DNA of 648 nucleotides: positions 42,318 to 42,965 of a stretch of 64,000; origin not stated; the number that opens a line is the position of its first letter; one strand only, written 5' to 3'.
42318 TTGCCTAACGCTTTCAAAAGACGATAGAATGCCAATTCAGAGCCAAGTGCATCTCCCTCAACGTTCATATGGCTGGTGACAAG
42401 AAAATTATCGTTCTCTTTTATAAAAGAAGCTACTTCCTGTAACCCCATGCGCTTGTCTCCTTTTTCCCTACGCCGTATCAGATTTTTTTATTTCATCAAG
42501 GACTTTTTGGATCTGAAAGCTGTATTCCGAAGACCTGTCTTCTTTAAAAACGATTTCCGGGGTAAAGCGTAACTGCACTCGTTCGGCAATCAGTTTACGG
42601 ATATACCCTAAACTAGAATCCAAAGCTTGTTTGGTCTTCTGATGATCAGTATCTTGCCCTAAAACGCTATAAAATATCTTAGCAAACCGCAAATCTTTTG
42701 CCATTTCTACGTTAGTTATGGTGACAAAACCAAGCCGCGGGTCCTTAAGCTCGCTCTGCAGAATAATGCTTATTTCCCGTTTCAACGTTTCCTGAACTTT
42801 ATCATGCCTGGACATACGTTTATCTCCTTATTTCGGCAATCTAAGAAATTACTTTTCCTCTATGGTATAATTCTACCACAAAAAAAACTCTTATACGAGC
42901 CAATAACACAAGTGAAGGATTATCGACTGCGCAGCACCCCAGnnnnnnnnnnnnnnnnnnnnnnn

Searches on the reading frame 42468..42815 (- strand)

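Call 68: search_protein_families(library=ncbifam, proteins=[window:42468-42815:-])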
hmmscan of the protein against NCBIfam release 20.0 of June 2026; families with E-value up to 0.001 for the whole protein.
window:42468-42815:- (115 aa): 8 families
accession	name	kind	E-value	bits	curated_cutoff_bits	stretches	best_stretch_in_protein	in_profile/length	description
NF010388.0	PRK13815.1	equivalog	6.2e-35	119.8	167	1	2-112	3-113/122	ribosome-binding factor A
TIGR00082.1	rbfA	equivalog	2.8e-28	98.7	51.15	1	2-111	5-114/115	30S ribosome-binding factor RbfA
NF010391.0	PRK13818.1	equivalog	2e-23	82.9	206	1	3-114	4-116/121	ribosome-binding factor A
NF001802.0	PRK00521.2-5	equivalog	1.7e-17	63.5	142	1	3-108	18-125/144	30S ribosome-binding factor RbfA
NF010390.0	PRK13817.1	equivalog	6.9e-17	62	236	1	3-113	4-113/119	ribosome-binding factor A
NF010389.0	PRK13816.1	equivalog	3.9e-15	55.9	196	1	3-104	4-113/131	ribosome-binding factor A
NF001799.0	PRK00521.2-2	equivalog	1e-08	35.4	151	1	20-108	29-119/120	30S ribosome-binding factor RbfA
NF001806.0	PRK00521.3-4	equivalog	4.6e-07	30.3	136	1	9-112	11-115/118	30S ribosome-binding factor RbfA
